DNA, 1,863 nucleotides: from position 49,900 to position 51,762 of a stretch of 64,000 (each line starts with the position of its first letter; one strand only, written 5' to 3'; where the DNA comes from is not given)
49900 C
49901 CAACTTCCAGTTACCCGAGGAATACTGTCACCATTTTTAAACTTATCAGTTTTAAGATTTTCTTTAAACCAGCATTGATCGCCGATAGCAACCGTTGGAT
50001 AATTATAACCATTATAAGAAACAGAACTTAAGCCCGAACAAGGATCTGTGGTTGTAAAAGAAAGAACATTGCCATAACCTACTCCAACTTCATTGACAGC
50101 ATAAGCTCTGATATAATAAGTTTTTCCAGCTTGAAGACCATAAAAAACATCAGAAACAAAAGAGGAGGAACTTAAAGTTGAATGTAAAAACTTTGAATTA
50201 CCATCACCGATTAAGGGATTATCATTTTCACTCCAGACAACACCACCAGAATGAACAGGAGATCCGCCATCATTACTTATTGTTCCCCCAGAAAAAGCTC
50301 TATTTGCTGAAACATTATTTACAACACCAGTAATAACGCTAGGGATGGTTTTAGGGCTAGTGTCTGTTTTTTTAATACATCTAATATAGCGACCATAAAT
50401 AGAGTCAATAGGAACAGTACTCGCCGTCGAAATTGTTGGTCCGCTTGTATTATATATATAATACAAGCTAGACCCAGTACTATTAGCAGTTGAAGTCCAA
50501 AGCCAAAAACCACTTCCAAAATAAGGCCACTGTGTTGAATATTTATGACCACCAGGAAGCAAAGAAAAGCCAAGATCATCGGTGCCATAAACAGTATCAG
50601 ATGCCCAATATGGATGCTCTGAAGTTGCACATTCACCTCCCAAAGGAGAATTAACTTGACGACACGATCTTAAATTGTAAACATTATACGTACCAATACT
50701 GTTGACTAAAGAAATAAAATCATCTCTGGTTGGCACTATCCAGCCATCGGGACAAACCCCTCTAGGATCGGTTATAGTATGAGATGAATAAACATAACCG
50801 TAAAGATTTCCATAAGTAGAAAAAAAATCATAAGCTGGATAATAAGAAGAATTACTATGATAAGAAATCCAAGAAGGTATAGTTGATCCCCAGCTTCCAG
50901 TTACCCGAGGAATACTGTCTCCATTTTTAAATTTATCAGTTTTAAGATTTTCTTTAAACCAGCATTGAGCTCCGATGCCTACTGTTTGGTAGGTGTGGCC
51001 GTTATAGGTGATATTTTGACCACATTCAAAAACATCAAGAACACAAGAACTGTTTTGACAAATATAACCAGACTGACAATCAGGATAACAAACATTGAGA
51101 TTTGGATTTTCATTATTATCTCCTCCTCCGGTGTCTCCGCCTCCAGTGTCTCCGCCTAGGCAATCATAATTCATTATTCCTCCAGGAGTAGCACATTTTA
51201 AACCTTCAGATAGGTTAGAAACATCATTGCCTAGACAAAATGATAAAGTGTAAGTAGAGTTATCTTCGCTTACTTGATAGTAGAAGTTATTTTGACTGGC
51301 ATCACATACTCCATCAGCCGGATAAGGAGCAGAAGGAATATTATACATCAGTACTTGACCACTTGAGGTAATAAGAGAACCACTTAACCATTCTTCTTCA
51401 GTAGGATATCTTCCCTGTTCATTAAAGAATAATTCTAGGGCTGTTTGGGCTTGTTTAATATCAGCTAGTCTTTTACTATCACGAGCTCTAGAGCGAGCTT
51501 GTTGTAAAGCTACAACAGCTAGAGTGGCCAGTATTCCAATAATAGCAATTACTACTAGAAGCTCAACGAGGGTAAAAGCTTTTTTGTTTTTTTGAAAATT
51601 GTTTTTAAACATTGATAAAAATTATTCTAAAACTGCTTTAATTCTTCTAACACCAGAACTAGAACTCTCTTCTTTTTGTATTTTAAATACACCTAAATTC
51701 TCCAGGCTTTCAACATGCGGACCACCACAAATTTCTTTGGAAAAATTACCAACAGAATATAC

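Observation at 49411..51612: Second pilin-FISUMP paralogue next to rpsL whose 5' ~430 bp is ~95% identical to the first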

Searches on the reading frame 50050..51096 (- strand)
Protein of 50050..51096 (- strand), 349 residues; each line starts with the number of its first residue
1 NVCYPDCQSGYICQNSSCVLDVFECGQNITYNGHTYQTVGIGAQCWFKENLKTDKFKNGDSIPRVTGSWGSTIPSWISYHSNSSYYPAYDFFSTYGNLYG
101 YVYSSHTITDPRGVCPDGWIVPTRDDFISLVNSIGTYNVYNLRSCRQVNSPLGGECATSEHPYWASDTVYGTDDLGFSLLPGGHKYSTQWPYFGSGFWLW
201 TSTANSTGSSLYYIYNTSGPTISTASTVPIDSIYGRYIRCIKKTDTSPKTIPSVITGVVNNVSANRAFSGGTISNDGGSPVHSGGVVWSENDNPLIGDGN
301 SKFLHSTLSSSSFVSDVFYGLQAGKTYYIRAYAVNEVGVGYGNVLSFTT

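Call 42: search_solved_structures(query=window:50050-51096:-, max_evalue=1, show_alignments=2)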
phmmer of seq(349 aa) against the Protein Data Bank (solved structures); distinct sequences matched with E-value up to 1: 1.
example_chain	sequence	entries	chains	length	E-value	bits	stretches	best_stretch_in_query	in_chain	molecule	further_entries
9i05_As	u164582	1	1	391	0.85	12.3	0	203-249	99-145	bL27m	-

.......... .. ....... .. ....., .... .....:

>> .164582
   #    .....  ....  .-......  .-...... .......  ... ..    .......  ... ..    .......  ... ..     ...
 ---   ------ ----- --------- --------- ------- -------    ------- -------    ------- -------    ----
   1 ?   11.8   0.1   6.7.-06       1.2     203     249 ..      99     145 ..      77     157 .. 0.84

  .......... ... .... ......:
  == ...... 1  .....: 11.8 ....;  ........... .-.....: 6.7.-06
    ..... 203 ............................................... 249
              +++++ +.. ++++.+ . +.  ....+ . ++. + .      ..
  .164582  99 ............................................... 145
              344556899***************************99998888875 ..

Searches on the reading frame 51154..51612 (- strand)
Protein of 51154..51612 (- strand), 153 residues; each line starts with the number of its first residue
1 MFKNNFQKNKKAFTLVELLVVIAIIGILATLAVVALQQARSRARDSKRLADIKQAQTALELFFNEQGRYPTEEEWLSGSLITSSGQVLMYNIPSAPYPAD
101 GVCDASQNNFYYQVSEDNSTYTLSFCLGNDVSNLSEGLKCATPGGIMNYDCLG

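Call 12: find_homologous_proteins(query=window:51154-51612:-)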
Query seq(153 aa) (153 aa): 4097 proteins with E <= 0.001 among 5323 candidates; the best 120 are listed.
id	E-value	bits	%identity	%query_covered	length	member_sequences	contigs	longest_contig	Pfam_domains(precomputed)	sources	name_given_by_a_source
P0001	6.8e-66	238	85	85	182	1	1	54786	PF07963.18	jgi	jgi:prepilin-type N-terminal cleavage/methylation domain-containing protein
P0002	3.4e-62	226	71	98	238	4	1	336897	PF07963.18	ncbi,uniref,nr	ncbi:hypothetical protein CVU82_02535 [Candidatus Falkowbacteria bacterium HGW-Falkowbacteria-1]|uni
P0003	4.7e-52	193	67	90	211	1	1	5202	PF07963.18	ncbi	ncbi:MAG: prepilin-type N-terminal cleavage/methylation domain-containing protein, partial [Patescib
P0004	5.3e-51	190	66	90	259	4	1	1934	PF07963.18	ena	-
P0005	1.1e-50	189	62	93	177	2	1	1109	PF07963.18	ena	-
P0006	9.7e-50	186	64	90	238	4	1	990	PF07963.18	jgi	-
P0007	1.7e-48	182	64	91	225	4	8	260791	PF07963.18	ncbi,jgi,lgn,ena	-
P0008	2.9e-47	178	57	95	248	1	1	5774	PF07963.18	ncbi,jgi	-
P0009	4.3e-47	177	59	94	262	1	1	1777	PF09603.16,PF07963.18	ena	-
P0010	8.2e-47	176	62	93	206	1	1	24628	PF07963.18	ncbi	ncbi:MAG: prepilin-type N-terminal cleavage/methylation domain-containing protein, partial [Patescib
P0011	1.8e-46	175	58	94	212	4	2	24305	PF07963.18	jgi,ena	-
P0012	1.9e-46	175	61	91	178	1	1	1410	PF07963.18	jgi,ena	-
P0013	5.3e-46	174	59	92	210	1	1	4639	PF07963.18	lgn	-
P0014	6.8e-46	173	59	95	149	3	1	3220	PF07963.18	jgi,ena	-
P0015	7.2e-46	173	60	90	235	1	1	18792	PF07963.18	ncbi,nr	ncbi:MAG TPA: prepilin-type N-terminal cleavage/methylation domain-containing protein, partial [bact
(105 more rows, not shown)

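Call 14: find_encoding_contigs(protein=P0001, flank=10000, max_places=4)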
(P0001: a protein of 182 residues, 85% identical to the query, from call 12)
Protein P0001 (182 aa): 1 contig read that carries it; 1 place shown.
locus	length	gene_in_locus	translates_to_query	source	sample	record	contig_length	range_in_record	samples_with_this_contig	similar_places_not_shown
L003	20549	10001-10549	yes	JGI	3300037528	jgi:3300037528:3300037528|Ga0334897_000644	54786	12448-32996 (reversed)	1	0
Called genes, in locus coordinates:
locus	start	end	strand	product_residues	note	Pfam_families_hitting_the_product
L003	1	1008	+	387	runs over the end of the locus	PF01098:FTSW_RODA_SPOVE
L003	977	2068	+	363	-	PF03033:Glyco_transf_28, PF04101:Glyco_tran_28_C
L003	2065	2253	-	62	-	-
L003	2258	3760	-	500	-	-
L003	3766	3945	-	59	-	-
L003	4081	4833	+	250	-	PF01145:Band_7, PF13421:Band_7_1 (weak)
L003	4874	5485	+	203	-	-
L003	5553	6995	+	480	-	PF01225:Mur_ligase, PF08245:Mur_ligase_M, PF02875:Mur_ligase_C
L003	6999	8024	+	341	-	PF01565:FAD_binding_4, PF02873:MurB_C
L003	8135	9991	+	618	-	PF01411:tRNA-synt_2c, PF07973:tRNA_SAD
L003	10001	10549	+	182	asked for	PF07963:N_methyl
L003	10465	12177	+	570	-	PF09603:Fib_succ_major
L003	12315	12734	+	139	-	PF00164:Ribosom_S12_S23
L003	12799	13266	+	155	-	PF00177:Ribosomal_S7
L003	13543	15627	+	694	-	PF00009:GTP_EFTU, PF03144:GTP_EFTU_D2, PF22042:EF-G_D2, PF14492:EFG_III, PF16658:RF3_C (weak), PF03764:EFG_IV, PF00679:EFG_C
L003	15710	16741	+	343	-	PF13385:Laminin_G_3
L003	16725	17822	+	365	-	PF13385:Laminin_G_3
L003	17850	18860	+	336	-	PF13385:Laminin_G_3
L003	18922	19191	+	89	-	-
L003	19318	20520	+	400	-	PF00009:GTP_EFTU, PF03144:GTP_EFTU_D2, PF03143:GTP_EFTU_D3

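Call 21: find_related_loci(query=window:51154-51612:-, collection=genome_contigs, flank=10000)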
Query seq(153 aa) (153 aa) in genome_contigs; peptide patterns used: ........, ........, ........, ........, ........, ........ (x = any residue, [..] = any of these).
596 stretches matched a pattern (row limit reached: there are more); 22 encode a relative of the query (tblastn E <= 1e-3); 22 distinct loci.
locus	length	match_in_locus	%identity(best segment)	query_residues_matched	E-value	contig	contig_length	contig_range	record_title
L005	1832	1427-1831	83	8-142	1e-78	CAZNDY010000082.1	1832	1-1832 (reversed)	MAG TPA_asm: uncultured Gammaproteobacteria bacterium isolate SRP241341_co1_32 genome assembly, contig: NODE_45784_lengt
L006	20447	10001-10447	74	6-153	5e-71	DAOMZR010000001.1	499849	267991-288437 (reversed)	MAG TPA_asm: bacterium isolate AMR_MDS_3994 NODE_1_length_499849_cov_113.060813, whole genome shotgun sequence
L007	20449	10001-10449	81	1-151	9e-68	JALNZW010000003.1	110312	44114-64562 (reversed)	MAG: Patescibacteria group bacterium isolate SO_2017_LW2 bin 120 scaffold_374_c1_LW138R_2017, whole genome shotgun seque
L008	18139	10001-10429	69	8-151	7e-62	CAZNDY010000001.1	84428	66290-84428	MAG TPA_asm: uncultured Gammaproteobacteria bacterium isolate SRP241341_co1_32 genome assembly, contig: NODE_365_length_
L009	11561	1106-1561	64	1-151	9e-62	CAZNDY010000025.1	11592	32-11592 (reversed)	MAG TPA_asm: uncultured Gammaproteobacteria bacterium isolate SRP241341_co1_32 genome assembly, contig: NODE_5994_length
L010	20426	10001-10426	65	11-151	9e-61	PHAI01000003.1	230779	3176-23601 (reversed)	MAG: Candidatus Falkowbacteria bacterium HGW-Falkowbacteria-1 08E140C01_scaffold_151, whole genome shotgun sequence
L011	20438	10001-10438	64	1-146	1e-60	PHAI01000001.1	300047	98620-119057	MAG: Candidatus Falkowbacteria bacterium HGW-Falkowbacteria-1 08E140C01_scaffold_53, whole genome shotgun sequence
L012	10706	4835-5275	62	1-146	3e-58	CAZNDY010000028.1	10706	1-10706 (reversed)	MAG TPA_asm: uncultured Gammaproteobacteria bacterium isolate SRP241341_co1_32 genome assembly, contig: NODE_6551_length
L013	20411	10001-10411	69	11-146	2e-58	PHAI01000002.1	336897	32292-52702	MAG: Candidatus Falkowbacteria bacterium HGW-Falkowbacteria-1 08E140C01_scaffold_54, whole genome shotgun sequence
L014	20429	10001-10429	64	2-143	9e-57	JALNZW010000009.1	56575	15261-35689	MAG: Patescibacteria group bacterium isolate SO_2017_LW2 bin 120 scaffold_1270_c1_LW138R_2017, whole genome shotgun sequ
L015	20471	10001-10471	62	1-147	1e-56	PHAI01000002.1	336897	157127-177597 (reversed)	MAG: Candidatus Falkowbacteria bacterium HGW-Falkowbacteria-1 08E140C01_scaffold_54, whole genome shotgun sequence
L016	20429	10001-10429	64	7-148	9e-56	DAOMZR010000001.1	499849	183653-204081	MAG TPA_asm: bacterium isolate AMR_MDS_3994 NODE_1_length_499849_cov_113.060813, whole genome shotgun sequence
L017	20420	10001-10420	64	9-147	2e-55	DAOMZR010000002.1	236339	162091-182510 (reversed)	MAG TPA_asm: bacterium isolate AMR_MDS_3994 NODE_8_length_236339_cov_124.255239, whole genome shotgun sequence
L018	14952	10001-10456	62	5-152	3e-55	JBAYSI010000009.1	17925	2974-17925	MAG: Patescibacteria group bacterium isolate SO_2016_LW2_67 scaffold05979_LW138R_2016, whole genome shotgun sequence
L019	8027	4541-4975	60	6-151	3e-54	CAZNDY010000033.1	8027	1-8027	MAG TPA_asm: uncultured Gammaproteobacteria bacterium isolate SRP241341_co1_32 genome assembly, contig: NODE_8947_length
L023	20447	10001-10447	71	3-152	3e-68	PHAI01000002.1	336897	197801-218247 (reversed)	MAG: Candidatus Falkowbacteria bacterium HGW-Falkowbacteria-1 08E140C01_scaffold_54, whole genome shotgun sequence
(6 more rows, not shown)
